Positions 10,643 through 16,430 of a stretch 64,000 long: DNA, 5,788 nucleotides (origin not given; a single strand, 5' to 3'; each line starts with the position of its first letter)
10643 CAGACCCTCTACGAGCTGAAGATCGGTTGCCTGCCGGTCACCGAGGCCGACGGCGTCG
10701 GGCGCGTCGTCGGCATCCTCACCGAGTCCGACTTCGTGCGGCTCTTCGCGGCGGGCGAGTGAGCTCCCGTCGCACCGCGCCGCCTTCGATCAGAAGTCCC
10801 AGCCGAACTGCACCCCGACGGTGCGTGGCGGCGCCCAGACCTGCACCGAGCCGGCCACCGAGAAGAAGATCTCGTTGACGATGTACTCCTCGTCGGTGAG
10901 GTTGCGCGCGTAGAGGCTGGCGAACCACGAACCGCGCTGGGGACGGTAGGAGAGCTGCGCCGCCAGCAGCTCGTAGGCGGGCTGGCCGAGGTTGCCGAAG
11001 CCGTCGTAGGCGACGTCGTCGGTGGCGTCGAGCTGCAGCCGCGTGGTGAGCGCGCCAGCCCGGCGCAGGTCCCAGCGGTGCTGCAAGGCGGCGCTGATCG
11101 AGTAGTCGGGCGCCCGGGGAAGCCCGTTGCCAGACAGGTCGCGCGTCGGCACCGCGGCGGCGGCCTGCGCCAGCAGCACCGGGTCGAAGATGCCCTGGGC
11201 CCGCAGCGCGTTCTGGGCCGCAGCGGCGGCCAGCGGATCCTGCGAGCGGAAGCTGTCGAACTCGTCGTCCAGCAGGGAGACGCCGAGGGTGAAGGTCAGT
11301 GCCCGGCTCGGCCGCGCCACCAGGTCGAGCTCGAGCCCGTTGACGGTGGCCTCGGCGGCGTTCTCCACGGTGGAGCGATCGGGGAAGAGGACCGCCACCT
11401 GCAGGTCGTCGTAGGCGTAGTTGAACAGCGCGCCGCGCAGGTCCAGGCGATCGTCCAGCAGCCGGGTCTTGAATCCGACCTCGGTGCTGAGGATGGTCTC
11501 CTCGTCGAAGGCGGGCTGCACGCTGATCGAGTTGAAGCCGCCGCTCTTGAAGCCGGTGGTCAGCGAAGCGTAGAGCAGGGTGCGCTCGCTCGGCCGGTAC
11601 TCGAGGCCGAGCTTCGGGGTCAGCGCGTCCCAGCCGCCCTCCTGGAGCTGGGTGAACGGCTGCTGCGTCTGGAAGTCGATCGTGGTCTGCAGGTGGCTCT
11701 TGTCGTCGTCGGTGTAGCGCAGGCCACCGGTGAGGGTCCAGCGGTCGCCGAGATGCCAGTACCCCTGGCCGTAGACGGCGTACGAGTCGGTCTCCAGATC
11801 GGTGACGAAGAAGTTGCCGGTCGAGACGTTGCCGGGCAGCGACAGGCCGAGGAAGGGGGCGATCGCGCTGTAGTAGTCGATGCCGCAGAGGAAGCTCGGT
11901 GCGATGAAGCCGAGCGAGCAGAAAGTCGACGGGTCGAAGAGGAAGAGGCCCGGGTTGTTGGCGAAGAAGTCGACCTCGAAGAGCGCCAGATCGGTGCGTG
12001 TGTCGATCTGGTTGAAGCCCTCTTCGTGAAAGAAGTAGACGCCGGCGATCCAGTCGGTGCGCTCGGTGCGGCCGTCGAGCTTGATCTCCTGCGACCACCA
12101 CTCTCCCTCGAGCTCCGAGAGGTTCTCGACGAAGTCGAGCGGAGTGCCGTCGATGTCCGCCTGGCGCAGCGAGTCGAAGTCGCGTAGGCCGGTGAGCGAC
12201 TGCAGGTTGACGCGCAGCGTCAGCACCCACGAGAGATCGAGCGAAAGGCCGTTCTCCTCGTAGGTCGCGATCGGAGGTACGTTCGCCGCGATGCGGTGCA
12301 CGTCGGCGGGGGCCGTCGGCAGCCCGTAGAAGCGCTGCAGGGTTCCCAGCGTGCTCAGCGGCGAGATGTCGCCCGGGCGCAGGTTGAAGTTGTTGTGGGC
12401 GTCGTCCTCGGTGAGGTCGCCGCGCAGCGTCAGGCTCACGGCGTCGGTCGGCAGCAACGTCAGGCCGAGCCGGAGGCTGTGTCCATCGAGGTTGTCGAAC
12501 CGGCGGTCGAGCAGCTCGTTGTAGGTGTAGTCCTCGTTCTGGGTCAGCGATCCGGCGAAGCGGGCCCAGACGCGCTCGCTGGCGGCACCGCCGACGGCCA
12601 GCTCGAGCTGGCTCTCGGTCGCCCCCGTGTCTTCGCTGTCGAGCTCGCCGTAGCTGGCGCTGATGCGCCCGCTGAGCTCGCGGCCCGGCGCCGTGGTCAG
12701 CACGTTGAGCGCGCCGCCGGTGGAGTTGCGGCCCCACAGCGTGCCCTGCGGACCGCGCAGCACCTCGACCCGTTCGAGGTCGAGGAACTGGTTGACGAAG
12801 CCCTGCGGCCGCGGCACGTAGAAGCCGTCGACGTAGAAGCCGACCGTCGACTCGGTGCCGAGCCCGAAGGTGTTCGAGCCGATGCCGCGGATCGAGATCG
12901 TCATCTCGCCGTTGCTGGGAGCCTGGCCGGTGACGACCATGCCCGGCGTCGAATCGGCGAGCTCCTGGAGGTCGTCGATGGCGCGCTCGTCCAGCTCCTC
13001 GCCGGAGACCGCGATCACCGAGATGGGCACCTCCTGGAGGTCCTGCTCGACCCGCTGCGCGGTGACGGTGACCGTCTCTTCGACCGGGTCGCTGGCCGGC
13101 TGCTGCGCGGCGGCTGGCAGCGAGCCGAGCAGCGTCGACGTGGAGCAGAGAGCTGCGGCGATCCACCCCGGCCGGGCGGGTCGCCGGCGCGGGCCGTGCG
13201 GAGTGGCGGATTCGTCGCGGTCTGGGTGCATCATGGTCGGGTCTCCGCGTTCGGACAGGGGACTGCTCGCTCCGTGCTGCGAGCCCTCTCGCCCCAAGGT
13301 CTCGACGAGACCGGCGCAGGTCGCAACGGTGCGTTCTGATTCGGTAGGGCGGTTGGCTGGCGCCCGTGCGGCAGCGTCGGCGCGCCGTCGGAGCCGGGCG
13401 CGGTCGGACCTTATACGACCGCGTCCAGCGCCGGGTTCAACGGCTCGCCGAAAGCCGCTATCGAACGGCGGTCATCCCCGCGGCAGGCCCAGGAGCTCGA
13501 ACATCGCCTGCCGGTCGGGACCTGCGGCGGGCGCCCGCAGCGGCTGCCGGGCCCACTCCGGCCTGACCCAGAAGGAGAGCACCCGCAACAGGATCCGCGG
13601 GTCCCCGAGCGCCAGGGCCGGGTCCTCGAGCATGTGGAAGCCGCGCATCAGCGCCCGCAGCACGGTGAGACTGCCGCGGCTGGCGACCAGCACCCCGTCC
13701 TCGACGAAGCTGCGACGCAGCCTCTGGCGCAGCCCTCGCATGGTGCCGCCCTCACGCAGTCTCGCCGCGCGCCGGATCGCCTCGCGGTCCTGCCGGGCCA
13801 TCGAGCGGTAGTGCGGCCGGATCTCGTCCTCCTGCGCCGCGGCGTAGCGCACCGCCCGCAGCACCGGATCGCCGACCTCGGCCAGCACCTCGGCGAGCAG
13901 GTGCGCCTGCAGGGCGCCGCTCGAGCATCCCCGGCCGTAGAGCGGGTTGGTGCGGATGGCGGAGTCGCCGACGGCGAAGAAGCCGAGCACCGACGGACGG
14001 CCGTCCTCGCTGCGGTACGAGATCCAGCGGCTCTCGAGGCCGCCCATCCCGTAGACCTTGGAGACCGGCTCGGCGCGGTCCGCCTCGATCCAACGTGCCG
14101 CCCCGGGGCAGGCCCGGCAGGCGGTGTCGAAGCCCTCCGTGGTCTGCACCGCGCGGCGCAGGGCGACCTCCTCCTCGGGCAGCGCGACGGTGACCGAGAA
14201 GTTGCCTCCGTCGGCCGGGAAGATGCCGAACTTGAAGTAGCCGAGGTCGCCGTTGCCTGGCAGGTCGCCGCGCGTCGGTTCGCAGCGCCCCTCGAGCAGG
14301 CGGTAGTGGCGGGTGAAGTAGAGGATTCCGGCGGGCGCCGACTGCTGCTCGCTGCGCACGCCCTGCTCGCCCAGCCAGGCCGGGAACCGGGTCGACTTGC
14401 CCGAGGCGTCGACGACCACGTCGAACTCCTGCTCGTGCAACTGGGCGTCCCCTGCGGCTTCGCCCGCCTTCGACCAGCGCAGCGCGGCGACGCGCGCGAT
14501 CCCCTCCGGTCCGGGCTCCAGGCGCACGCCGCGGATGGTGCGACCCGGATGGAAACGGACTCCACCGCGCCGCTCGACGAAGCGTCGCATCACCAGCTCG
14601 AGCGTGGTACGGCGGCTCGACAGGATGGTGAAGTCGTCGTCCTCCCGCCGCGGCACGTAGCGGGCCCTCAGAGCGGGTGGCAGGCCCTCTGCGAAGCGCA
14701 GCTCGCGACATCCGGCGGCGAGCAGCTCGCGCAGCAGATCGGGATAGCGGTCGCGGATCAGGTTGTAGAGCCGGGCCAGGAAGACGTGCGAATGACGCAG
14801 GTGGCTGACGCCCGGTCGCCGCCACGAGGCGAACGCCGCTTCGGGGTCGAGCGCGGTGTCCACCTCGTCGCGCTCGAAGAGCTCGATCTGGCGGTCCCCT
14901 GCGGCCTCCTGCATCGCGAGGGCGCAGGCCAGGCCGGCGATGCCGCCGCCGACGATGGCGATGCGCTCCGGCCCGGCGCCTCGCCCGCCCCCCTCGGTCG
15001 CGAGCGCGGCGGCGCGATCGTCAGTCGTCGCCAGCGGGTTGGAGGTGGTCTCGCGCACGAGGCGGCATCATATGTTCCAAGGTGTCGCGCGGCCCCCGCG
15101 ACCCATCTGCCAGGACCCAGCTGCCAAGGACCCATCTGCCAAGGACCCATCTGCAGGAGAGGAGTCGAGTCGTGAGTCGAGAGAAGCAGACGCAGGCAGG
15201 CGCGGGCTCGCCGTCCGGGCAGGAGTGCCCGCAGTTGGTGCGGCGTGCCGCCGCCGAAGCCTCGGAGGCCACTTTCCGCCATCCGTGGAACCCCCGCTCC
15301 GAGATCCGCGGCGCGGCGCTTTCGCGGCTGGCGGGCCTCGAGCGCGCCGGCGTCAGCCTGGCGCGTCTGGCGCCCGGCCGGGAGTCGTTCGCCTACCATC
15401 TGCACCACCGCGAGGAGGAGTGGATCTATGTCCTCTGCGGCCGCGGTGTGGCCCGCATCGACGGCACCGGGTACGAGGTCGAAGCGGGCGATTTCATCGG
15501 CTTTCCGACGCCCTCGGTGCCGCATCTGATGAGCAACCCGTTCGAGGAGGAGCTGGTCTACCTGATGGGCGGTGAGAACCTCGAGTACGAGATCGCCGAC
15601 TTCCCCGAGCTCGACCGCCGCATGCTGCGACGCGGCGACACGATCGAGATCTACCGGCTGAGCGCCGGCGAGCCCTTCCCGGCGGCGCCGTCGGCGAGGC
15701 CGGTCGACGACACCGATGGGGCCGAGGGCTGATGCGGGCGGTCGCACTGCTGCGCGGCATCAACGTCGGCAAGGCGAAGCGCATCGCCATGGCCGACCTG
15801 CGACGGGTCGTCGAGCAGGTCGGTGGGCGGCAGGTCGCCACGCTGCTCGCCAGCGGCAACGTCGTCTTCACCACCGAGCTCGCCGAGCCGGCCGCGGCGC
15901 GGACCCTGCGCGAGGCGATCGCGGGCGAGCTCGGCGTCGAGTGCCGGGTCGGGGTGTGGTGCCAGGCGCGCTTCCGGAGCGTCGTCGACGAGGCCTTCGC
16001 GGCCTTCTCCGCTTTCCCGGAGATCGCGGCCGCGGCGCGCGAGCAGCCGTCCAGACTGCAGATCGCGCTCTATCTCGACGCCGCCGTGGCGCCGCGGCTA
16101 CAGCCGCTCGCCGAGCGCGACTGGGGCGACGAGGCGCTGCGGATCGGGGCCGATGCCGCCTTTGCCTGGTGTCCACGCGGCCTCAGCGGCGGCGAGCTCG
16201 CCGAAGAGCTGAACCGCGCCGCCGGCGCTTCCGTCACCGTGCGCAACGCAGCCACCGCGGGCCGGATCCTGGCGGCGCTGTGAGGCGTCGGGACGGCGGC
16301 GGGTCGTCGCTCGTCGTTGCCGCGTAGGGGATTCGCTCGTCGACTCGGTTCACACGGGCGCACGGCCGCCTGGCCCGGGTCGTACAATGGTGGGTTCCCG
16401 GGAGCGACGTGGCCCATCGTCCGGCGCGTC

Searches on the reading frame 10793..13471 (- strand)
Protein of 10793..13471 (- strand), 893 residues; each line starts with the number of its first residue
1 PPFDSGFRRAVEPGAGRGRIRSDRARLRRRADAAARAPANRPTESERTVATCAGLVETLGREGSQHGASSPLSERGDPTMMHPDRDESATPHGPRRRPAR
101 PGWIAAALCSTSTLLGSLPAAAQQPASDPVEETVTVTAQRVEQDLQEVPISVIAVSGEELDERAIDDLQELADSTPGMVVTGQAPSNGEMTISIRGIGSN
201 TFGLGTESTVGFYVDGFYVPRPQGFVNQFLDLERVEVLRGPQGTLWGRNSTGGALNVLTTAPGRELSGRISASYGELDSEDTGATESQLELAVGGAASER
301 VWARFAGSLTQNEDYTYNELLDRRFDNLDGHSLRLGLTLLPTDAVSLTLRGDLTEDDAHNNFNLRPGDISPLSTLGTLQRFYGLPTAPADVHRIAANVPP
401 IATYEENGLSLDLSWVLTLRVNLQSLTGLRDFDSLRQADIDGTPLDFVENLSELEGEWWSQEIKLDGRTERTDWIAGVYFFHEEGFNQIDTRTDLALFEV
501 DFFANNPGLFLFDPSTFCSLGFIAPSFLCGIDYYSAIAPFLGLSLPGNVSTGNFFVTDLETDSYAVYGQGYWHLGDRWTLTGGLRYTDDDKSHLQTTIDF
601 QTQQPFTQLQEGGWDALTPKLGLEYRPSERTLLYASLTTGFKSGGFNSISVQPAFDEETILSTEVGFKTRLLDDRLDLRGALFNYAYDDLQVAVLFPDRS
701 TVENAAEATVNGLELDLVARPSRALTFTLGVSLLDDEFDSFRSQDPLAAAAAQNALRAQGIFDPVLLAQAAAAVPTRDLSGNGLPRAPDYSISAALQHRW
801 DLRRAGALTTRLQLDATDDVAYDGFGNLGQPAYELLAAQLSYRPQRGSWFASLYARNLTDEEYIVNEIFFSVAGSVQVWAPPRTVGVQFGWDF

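Call 23: search_protein_families(library=pfam, proteins=[window:10793-13471:-], max_evalue=0.0001)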
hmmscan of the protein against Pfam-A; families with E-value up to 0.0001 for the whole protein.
window:10793-13471:- (893 aa): 3 families
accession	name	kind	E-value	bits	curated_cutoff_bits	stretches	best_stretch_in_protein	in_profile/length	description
PF00593.30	TonB_dep_Rec_b-barrel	-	5.1e-37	129.2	27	1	456-858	74-436/436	TonB dependent receptor-like, beta-barrel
PF07715.20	Plug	-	1.1e-18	68.1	23.9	1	145-254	2-107/107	TonB-dependent Receptor Plug Domain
PF13505.12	OMP_b-brl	-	3.2e-05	24.6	28.7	0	541-671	20-140/175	Outer membrane protein beta-barrel domain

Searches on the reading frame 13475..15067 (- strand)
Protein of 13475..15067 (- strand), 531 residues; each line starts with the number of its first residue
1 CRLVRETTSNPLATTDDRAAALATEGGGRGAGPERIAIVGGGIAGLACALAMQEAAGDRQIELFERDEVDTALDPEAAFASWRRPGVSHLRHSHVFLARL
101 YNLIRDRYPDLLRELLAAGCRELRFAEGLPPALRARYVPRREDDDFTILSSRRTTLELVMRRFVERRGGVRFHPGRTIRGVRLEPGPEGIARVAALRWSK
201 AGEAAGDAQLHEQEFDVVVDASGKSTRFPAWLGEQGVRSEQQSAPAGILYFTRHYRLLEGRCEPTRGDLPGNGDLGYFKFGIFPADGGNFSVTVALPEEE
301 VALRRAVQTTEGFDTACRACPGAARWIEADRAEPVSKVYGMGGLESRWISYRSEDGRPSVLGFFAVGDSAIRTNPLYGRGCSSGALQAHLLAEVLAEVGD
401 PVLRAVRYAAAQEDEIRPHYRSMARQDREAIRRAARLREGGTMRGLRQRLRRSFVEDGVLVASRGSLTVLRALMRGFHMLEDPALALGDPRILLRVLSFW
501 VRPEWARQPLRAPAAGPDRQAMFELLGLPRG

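Call 24: search_protein_families(library=pfam, proteins=[window:13475-15067:-], max_evalue=0.0001)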
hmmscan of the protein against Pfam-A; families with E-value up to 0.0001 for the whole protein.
window:13475-15067:- (531 aa): 1 family
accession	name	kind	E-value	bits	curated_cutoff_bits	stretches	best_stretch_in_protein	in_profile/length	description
PF13450.12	NAD_binding_8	-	7.4e-05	23.4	21.9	0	38-68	1-29/68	NAD(P)-binding Rossmann-like domain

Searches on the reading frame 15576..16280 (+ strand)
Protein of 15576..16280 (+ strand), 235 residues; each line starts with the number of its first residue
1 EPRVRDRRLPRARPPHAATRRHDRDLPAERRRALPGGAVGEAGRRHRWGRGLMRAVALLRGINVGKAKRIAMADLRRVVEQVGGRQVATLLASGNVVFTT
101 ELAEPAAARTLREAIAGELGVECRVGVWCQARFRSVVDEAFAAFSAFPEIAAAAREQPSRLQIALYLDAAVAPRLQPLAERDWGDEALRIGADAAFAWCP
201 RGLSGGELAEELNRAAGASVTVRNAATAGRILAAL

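Call 24: search_protein_families(library=pfam, proteins=[window:15576-16280:+], max_evalue=0.0001)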
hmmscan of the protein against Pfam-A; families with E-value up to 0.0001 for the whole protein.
window:15576-16280:+ (235 aa): 1 family
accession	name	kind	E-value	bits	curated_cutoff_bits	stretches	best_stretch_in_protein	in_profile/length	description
PF08002.16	DUF1697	-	2.6e-25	89.9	24.4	1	54-195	3-136/137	Protein of unknown function (DUF1697)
